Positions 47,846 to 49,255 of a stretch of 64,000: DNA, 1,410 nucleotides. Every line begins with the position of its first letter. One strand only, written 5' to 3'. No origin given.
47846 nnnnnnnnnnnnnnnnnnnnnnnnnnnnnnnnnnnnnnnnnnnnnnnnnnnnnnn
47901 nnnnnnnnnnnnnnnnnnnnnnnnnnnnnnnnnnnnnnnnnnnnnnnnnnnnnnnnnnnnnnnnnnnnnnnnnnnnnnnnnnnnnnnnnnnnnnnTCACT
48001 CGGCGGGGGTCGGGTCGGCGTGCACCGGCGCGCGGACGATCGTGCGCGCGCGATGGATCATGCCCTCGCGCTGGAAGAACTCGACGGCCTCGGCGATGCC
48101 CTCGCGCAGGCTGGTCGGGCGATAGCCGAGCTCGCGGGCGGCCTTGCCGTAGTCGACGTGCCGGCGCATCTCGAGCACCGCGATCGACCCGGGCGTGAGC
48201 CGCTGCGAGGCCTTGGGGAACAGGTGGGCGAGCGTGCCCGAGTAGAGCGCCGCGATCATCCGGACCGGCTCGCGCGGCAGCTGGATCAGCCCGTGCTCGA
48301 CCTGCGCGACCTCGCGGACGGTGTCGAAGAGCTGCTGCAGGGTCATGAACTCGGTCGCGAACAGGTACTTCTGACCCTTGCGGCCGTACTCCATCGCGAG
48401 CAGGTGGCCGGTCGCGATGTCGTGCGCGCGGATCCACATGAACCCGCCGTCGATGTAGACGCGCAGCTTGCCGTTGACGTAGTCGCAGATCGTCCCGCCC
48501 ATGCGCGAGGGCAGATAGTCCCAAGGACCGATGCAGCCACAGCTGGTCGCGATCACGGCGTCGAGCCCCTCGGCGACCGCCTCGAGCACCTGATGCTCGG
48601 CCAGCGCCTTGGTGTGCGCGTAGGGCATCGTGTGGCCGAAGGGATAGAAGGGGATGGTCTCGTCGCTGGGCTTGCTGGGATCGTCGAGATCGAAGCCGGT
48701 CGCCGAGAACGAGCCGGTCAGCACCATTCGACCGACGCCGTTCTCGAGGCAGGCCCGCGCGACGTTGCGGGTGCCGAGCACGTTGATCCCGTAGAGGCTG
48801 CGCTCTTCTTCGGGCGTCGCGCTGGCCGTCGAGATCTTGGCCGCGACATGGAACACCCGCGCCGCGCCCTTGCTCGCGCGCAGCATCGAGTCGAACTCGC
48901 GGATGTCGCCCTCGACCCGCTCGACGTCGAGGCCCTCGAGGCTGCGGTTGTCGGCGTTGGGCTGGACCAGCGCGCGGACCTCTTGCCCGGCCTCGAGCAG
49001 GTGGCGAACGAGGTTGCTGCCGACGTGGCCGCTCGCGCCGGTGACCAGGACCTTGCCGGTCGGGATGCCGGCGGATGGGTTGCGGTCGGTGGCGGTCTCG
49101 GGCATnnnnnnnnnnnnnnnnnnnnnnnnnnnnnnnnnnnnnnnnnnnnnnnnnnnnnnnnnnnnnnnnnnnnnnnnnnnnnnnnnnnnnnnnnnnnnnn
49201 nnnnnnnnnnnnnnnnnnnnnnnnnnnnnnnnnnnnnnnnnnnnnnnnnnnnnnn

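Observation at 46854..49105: Co-oriented Rieske oxygenase + NAD-dependent 3-beta-HSD-like reductase pair resembling bacterial sterol C-4 demethylase SdmA/SdmB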

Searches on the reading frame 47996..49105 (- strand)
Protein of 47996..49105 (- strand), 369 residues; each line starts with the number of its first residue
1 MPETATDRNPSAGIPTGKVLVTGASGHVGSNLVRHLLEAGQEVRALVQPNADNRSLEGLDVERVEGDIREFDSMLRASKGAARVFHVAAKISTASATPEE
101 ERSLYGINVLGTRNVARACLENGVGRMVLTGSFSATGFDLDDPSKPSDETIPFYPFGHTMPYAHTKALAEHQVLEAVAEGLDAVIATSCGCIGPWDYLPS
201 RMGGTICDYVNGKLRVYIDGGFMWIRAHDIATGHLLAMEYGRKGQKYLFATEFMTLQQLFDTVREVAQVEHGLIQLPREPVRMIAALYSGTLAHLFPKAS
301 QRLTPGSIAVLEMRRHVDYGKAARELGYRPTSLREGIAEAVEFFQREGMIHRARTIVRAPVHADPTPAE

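Call 5: search_protein_families(library=pfam, proteins=[window:47996-49105:-])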
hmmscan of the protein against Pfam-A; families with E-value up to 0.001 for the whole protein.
window:47996-49105:- (369 aa): 8 families
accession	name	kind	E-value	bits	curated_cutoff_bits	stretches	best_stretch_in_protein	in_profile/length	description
PF01370.27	Epimerase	-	6.8e-31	108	20.9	1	19-247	1-237/240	NAD dependent epimerase/dehydratase family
PF01073.25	3Beta_HSD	-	2.2e-23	83.1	22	1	20-177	1-161/280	3-beta hydroxysteroid dehydrogenase/isomerase family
PF16363.11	GDP_Man_Dehyd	-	4e-14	53.3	27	1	20-338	1-330/332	GDP-mannose 4,6 dehydratase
PF13460.12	NAD_binding_10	-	6e-14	52.8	27.2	1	23-137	1-103/184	NAD(P)H-binding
PF07993.18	NAD_binding_4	-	1.7e-10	41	20.1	1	21-185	1-201/258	Male sterility protein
PF05368.20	NmrA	-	1.9e-10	41.3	27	1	16-128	2-103/298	NmrA-like family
PF04321.23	RmlD_sub_bind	-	3.3e-09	36.7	27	1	18-178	2-141/287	RmlD substrate binding domain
PF02719.21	Polysacc_synt_2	-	3.8e-08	33.3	20.2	1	19-130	1-126/293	Polysaccharide biosynthesis protein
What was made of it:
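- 47996..49105 (-): sdmB: extended-SDR NAD(P)-dependent enzyme, 369 aa, first gene of the pair (MFV8753773.1). Pfam Epimerase and 3Beta_HSD (call 5).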

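Call 6: search_protein_families(library=ncbifam, proteins=[window:47996-49105:-], max_evalue=0.01)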
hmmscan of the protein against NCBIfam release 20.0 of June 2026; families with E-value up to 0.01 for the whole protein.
window:47996-49105:- (369 aa): 32 families (the best 25 are shown)
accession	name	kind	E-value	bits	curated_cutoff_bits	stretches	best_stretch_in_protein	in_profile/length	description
NF052578.1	StrlDmthSdmBMthl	equivalog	1.4e-75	255.1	600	1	19-350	3-328/328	sterol demethylase protein SdmB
TIGR03466.1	HpnA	hypoth_equivalog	4.4e-71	239.4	367.65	1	18-350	2-327/327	hopanoid-associated sugar epimerase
NF042422.1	oxyalk_red_OleD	equivalog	3.9e-26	92.2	580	1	18-196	2-173/329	2-alkyl-3-oxoalkanoate reductase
NF042423.1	oxyalk_red_Shew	equivalog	4.9e-23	81.7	580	1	17-188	9-171/331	2-alkyl-3-oxoalkanoate reductase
TIGR04180.1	EDH_00030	hypoth_equivalog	2e-18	66.5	475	1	19-170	1-153/297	NAD-dependent 4,6-dehydratase LegB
TIGR01179.1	galE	equivalog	3.8e-13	49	262.3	1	18-177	1-159/332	UDP-glucose 4-epimerase GalE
TIGR01181.1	dTDP_gluc_dehyt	equivalog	4e-12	45.8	365.1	1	18-346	1-313/321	dTDP-glucose 4,6-dehydratase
TIGR01746.1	Thioester-redct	subfamily_domain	1.2e-09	37.9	213.35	2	18-56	1-41/371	thioester reductase domain-containing protein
TIGR01214.1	rmlD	equivalog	1.5e-08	34.1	224.05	1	18-178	1-140/285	dTDP-4-dehydrorhamnose reductase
NF043036.1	ErythonDh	equivalog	2.1e-08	33.7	325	1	18-145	2-138/321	D-erythronate dehydrogenase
NF004520.0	PRK05865.1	equivalog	3.4e-08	31.9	1509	1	18-133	2-104/854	sugar epimerase family protein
NF041293.1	G6PDh_Azf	equivalog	7.3e-08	32.1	400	1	18-137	4-120/252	NAD-dependent glucose-6-phosphate dehydrogenase Azf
TIGR04130.1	FnlA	equivalog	1.1e-07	31.1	730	1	19-129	7-121/337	UDP-N-acetylglucosamine 4,6-dehydratase/5-epimerase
NF007956.0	PRK10675.1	subfamily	4.7e-07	29.3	394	1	18-175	2-161/338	UDP-glucose 4-epimerase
NF058621.1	DiazavRedAvaA7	equivalog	1e-06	28.6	400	1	18-216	2-195/304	3-diazoavenalumate denitrifying reductase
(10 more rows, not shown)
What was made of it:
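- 47996..49105 (-): NCBIfam SdmB 255 bits against HpnA 239 bits (call 6).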

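Call 17: find_homologous_proteins(query=window:47996-49105:-)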
Query window:47996-49105:- (369 aa): 2882 proteins with E <= 0.001 among 8000 candidates; the best 120 are listed.
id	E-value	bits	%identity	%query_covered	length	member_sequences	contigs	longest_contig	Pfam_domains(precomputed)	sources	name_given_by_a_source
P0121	4.2e-246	834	100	100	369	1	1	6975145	PF04321.24,PF16363.12,PF02719.22,PF05368.20,PF01073.26,PF07993.19,PF13460.13,PF01370.28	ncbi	ncbi:NAD-dependent epimerase/dehydratase family protein [Nannocystaceae bacterium ST9]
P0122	5.5e-207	705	85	97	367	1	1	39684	PF04321.24,PF16363.12,PF02719.22,PF05368.20,PF01073.26,PF07993.19,PF13460.13,PF01370.28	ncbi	-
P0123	2.4e-206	703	85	100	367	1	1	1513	PF04321.24,PF16363.12,PF02719.22,PF05368.20,PF01073.26,PF07993.19,PF13460.13,PF01370.28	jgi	jgi:nucleoside-diphosphate-sugar epimerase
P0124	1.5e-203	694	87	96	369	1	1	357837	PF04321.24,PF16363.12,PF02719.22,PF05368.20,PF01073.26,PF07993.19,PF13460.13,PF01370.28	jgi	jgi:nucleoside-diphosphate-sugar epimerase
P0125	1.9e-201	687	82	99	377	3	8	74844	PF08659.17,PF04321.24,PF16363.12,PF02719.22,PF05368.20,PF01073.26,PF07993.19,PF13460.13,PF01370.28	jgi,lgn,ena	-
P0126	4.0e-201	686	85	97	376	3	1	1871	PF04321.24,PF16363.12,PF02719.22,PF05368.20,PF01073.26,PF07993.19,PF13460.13,PF01370.28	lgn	-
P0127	4.0e-199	679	82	98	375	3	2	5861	PF04321.24,PF16363.12,PF02719.22,PF05368.20,PF01073.26,PF07993.19,PF13460.13,PF01370.28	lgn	-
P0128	1.0e-191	655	81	96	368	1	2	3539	PF04321.24,PF16363.12,PF02719.22,PF05368.20,PF01073.26,PF07993.19,PF13460.13,PF01370.28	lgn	-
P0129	1.3e-186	638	79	98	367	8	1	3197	PF04321.24,PF16363.12,PF02719.22,PF05368.20,PF01073.26,PF07993.19,PF13460.13,PF01370.28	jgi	jgi:hydroxymethylglutaryl-CoA reductase/dihydroflavonol-4-reductase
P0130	6.6e-182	623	77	96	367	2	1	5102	PF08659.17,PF04321.24,PF16363.12,PF02719.22,PF05368.20,PF01073.26,PF07993.19,PF13460.13,PF01370.28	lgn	-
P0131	1.8e-178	611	83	89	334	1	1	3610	PF08659.17,PF04321.24,PF16363.12,PF02719.22,PF05368.20,PF01073.26,PF07993.19,PF13460.13,PF00106.32,PF01370.28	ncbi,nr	ncbi:MAG: SDR family NAD(P)-dependent oxidoreductase, partial [Deltaproteobacteria bacterium]|nr:SDR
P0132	7.1e-170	583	71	99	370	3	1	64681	PF04321.24,PF16363.12,PF02719.22,PF05368.20,PF01073.26,PF07993.19,PF13460.13,PF01370.28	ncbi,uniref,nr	ncbi:NAD-dependent epimerase/dehydratase family protein [Enhygromyxa salina]|uniref:3 beta-hydroxyst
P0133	7.3e-170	583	71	97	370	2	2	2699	PF08659.17,PF04321.24,PF16363.12,PF02719.22,PF05368.20,PF01073.26,PF07993.19,PF13460.13,PF00106.32,PF01370.28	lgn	-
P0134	2.7e-169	581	73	98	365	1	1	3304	PF04321.24,PF16363.12,PF02719.22,PF05368.20,PF01073.26,PF07993.19,PF13460.13,PF01370.28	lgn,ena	-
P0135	2.7e-168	578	73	96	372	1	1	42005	PF04321.24,PF16363.12,PF02719.22,PF05368.20,PF01073.26,PF07993.19,PF13460.13,PF00106.32,PF01370.28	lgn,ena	-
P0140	1.1e-162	560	71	96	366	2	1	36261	PF04321.24,PF16363.12,PF02719.22,PF05368.20,PF01073.26,PF07993.19,PF13460.13,PF01370.28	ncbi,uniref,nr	ncbi:3 beta-hydroxysteroid dehydrogenase/Delta 5--_4-isomerase [Enhygromyxa salina]|uniref:3 beta-hy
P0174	5.6e-132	458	60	91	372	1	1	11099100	PF16363.12,PF05368.20,PF01073.26,PF07993.19,PF13460.13,PF01370.28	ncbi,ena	-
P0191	1.1e-127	444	58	94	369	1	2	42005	PF04321.24,PF16363.12,PF02719.22,PF05368.20,PF01073.26,PF07993.19,PF13460.13,PF01370.28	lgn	-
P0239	1.2e-116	408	56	93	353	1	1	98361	PF04321.24,PF16363.12,PF02719.22,PF05368.20,PF01073.26,PF07993.19,PF13460.13,PF01370.28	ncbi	ncbi:MAG: NAD-dependent epimerase/dehydratase family protein [Nannocystaceae bacterium]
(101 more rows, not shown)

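Call 20: find_encoding_contigs(protein=P0121, flank=10000, max_places=3)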
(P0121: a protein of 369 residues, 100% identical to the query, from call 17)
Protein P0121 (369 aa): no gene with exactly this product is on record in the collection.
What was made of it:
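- On SdmA/SdmB system: ST9 is absent from the contig index (call 20).
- Tried and rejected: The ST9 SDR (P0121) is not in the contig index, so no DNA outside the window could be fetched (call 20).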

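Call 24: find_encoding_contigs(protein=P0135, flank=10000, max_places=2)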
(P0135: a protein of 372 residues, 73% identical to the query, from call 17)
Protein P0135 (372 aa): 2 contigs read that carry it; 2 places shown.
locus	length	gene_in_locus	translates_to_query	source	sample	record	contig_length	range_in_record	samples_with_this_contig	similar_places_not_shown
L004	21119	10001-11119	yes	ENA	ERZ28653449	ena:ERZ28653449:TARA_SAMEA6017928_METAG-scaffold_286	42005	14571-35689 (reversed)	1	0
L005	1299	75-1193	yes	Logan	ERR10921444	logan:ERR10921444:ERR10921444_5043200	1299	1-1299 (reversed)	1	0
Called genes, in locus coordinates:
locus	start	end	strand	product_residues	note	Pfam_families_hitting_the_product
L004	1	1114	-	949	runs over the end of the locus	-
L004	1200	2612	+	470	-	PF00206:Lyase_1, PF10415:FumaraseC_C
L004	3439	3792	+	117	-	-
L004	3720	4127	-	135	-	-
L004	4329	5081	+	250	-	PF04264:YceI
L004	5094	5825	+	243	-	-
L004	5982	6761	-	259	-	-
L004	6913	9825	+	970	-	-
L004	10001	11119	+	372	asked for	PF00106:adh_short (weak), PF01073:3Beta_HSD, PF01370:Epimerase, PF02719:Polysacc_synt_2, PF04321:RmlD_sub_bind, PF05368:NmrA, PF16363:GDP_Man_Dehyd, PF13460:NAD_binding_10, +1 more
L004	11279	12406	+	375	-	PF00355:Rieske, PF19112:VanA_C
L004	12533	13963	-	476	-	-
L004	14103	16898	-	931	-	-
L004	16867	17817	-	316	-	PF00082:Peptidase_S8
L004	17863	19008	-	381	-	PF00254:FKBP_C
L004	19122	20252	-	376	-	PF01494:FAD_binding_3, PF07992:Pyr_redox_2, PF01266:DAO (weak), PF04820:Trp_halogenase (faint), PF05834:Lycopene_cycl (faint)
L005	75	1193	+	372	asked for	PF00106:adh_short (weak), PF01073:3Beta_HSD, PF01370:Epimerase, PF02719:Polysacc_synt_2, PF04321:RmlD_sub_bind, PF05368:NmrA, PF16363:GDP_Man_Dehyd, PF13460:NAD_binding_10, +1 more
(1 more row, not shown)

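Call 27: search_solved_structures(query=window:47996-49105:-, max_evalue=1e-10, show_alignments=2)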
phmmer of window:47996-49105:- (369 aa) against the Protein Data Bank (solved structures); distinct sequences matched with E-value up to 1e-10: 17.
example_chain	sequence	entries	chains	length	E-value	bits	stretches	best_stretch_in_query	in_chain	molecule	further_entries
3wj7_A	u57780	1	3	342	3.3e-46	161.5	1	18-349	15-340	Putative oxidoreductase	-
4r1s_A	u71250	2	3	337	7.4e-17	64.9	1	18-253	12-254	cinnamoyl CoA reductase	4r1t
5tqm_A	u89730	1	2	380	2.6e-15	59.9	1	18-255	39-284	Cinnamoyl-CoA Reductase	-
2x4g_A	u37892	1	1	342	1.9e-14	57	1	18-349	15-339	NUCLEOSIDE-DIPHOSPHATE-SUGAR EPIMERASE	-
1r6d_A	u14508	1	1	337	2.3e-14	56.8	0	18-249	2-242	TDP-glucose-4,6-dehydratase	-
1r66_A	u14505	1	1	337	2.6e-14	56.6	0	18-249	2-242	TDP-glucose-4,6-dehydratase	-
4qtz_A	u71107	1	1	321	4.9e-13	52.4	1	19-252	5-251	Dihydroflavonol-4-reductase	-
4r1u_A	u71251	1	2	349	1.4e-12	50.9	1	16-249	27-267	Cinnamoyl CoA reductase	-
8rdg_A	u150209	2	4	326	3.1e-12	49.7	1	18-155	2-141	SDR family NAD(P)-dependent oxidoreductase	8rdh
8fem_A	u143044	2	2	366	3.2e-12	49.7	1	15-257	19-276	Dihydroflavonol 4-Reductase | Panicum virgatum Dihydroflavonol 4-Reductase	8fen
8rdi_A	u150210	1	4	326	4.1e-12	49.3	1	18-148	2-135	SDR family NAD(P)-dependent oxidoreductase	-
4quk_A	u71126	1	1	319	4.3e-12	49.3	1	19-252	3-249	Dihydroflavonol-4-reductase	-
6jkg_A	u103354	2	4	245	4.6e-12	49.2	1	20-240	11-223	Sterol-4-alpha-carboxylate 3-dehydrogenase, decarboxylating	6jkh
2p4h_X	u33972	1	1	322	7.4e-12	48.5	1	17-258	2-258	Vestitone reductase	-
6kv9_A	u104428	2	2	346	1.5e-11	47.5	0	13-169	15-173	MoeE5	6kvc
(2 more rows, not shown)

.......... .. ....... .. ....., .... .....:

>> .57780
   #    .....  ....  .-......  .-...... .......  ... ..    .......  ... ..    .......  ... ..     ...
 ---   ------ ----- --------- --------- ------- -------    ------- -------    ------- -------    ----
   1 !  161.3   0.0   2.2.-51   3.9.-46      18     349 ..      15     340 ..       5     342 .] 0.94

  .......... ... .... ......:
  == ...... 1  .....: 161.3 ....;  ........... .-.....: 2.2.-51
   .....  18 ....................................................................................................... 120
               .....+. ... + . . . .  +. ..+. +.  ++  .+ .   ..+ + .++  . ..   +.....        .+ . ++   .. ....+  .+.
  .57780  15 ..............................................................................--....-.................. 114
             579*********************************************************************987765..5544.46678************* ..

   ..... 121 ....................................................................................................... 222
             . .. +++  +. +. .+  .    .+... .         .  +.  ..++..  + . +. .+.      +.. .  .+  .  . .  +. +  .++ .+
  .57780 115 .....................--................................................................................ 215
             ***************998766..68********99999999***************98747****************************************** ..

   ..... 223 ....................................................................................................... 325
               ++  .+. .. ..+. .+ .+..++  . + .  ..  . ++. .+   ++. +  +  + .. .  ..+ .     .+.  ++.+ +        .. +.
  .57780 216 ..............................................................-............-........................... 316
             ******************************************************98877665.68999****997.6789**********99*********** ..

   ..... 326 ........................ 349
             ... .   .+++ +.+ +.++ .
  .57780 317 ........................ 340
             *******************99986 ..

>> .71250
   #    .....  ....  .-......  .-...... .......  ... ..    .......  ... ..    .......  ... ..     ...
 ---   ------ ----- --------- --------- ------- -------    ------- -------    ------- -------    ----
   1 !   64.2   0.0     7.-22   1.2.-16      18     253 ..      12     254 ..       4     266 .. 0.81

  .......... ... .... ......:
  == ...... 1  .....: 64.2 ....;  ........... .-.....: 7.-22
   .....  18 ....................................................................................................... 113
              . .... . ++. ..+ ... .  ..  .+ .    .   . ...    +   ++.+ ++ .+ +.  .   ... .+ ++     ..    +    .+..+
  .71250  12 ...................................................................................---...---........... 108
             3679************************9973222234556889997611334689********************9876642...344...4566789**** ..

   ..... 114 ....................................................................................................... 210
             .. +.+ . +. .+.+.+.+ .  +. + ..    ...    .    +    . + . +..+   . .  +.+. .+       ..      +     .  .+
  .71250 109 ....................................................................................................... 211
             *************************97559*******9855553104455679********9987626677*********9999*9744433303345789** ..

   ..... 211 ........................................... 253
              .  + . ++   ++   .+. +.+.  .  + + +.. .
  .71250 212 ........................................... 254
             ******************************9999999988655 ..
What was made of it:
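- Closest known: Eukaryotic C-4 demethylation complex. Same: The SDR weakly matches human sterol-4-alpha-carboxylate 3-dehydrogenase 6jkg (E 5e-12, call 27).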

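Call 32: find_encoding_contigs(protein=P0191, flank=8000, max_places=2)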
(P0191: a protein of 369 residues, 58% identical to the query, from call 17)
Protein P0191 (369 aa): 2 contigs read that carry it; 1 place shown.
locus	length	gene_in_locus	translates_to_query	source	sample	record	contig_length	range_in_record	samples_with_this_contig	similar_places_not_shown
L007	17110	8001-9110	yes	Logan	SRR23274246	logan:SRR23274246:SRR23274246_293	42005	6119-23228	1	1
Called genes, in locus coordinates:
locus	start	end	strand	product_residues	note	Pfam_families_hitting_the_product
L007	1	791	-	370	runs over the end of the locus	PF13795:HupE_UreJ_2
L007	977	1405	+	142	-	-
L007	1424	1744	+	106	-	PF00578:AhpC-TSA, PF08534:Redoxin, PF13911:AhpC-TSA_2 (faint)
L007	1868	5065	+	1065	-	PF00069:Pkinase, PF07714:PK_Tyr_Ser-Thr, PF07719:TPR_2 (faint), PF13424:TPR_12, PF13374:TPR_10, PF13424:TPR_12, PF24885:TPR_NPHP3, PF13424:TPR_12, +3 more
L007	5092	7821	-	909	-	PF13757:VIT_2, PF08487:VIT, PF00092:VWA, PF05762:VWA_CoxE (weak), PF13519:VWA_2, PF13768:VWA_3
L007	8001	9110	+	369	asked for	PF05368:NmrA, PF01073:3Beta_HSD, PF01370:Epimerase, PF02719:Polysacc_synt_2 (weak), PF04321:RmlD_sub_bind (weak), PF07993:NAD_binding_4 (faint), PF13460:NAD_binding_10, PF16363:GDP_Man_Dehyd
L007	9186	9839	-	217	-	PF00440:TetR_N, PF17918:TetR_C_15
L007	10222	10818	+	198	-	-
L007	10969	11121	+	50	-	-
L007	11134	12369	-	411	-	PF00069:Pkinase, PF07714:PK_Tyr_Ser-Thr, PF03109:ABC1, PF06293:Kdo (weak), PF01636:APH (weak), PF00069:Pkinase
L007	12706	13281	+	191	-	-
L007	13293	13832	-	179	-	PF07638:Sigma70_ECF, PF04542:Sigma70_r2, PF08281:Sigma70_r4_2, PF04545:Sigma70_r4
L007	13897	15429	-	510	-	PF00474:SSF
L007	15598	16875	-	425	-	PF00463:ICL, PF13714:PEP_mutase, PF00463:ICL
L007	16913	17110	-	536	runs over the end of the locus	PF20656:MS_N, PF01274:MS_TIM-barrel, PF20659:MS_C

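Call 33: find_encoding_contigs(protein=P0239, flank=8000, max_places=1)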
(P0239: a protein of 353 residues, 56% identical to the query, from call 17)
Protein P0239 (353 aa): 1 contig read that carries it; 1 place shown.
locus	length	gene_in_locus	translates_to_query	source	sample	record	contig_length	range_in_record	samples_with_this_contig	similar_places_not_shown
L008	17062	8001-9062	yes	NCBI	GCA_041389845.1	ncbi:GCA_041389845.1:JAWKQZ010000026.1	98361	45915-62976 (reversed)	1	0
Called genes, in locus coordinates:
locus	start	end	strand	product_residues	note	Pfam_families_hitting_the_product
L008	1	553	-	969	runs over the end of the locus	PF00069:Pkinase, PF07714:PK_Tyr_Ser-Thr, PF13424:TPR_12, PF24885:TPR_NPHP3, PF13374:TPR_10, PF13424:TPR_12, PF13374:TPR_10, PF13424:TPR_12, +13 more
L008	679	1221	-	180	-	PF07638:Sigma70_ECF, PF04542:Sigma70_r2, PF08281:Sigma70_r4_2, PF04545:Sigma70_r4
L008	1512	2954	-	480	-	PF00857:Isochorismatase, PF13532:2OG-FeII_Oxy_2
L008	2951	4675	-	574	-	PF01979:Amidohydro_1, PF07969:Amidohydro_3 (faint), PF13382:Adenine_deam_C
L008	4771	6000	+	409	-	-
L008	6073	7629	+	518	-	PF00890:FAD_binding_2 (faint), PF01266:DAO (weak), PF01593:Amino_oxidase, PF12831:FAD_oxidored (weak), PF13450:NAD_binding_8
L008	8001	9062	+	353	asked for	PF05368:NmrA, PF01073:3Beta_HSD, PF01370:Epimerase, PF02719:Polysacc_synt_2 (weak), PF04321:RmlD_sub_bind (faint), PF07993:NAD_binding_4 (faint), PF13460:NAD_binding_10, PF16363:GDP_Man_Dehyd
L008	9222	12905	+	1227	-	PF02128:Peptidase_M36, PF02225:PA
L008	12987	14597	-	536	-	PF06956:RtcR, PF13401:AAA_22 (faint), PF00158:Sigma54_activat, PF14532:Sigma54_activ_2 (weak), PF13191:AAA_16 (weak), PF00004:AAA, PF07728:AAA_5, PF25601:AAA_lid_14, +1 more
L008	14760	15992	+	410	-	PF01139:RtcB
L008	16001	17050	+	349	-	PF01137:RTC, PF05189:RTC_insert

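Call 49: search_protein_representatives(protein=window:47996-49105:-)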
Query: 369 residues. Proteins with E-value up to 0.001 (for the whole library): 33102; up to 1e-10: 8111; up to 1e-30: 805. The best 150 are listed.
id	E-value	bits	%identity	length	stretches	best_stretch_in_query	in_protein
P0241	2.4e-101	356.1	49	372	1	17-352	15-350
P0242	5.2e-100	351.7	48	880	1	12-356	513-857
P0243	8.5e-99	347.7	50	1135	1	17-351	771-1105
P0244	3.4e-98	345.7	48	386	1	16-354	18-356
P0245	6.0e-98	344.9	46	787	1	16-360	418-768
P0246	3.4e-96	339.1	48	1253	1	17-351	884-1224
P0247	8.2e-96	337.8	58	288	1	84-354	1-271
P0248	5.4e-87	308.9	48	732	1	19-358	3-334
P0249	9.7e-73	262.0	41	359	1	18-351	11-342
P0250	1.8e-69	251.2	42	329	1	19-348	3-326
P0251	1.5e-68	248.2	48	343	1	18-278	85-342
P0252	3.7e-66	240.3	51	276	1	16-228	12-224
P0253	1.1e-62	228.8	38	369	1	16-366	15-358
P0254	3.6e-62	227.2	41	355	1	19-354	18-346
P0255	7.4e-62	226.2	39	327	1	19-345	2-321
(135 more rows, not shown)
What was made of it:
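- On SdmB (SDR of bacterial C-4 demethylation): The family's 50% cluster representatives score 309-356 bits, against 262 or less for the next SDRs (call 49).
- The eight best 50% cluster representatives score 309-356 bits, then scores drop to 262 or less (call 49).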
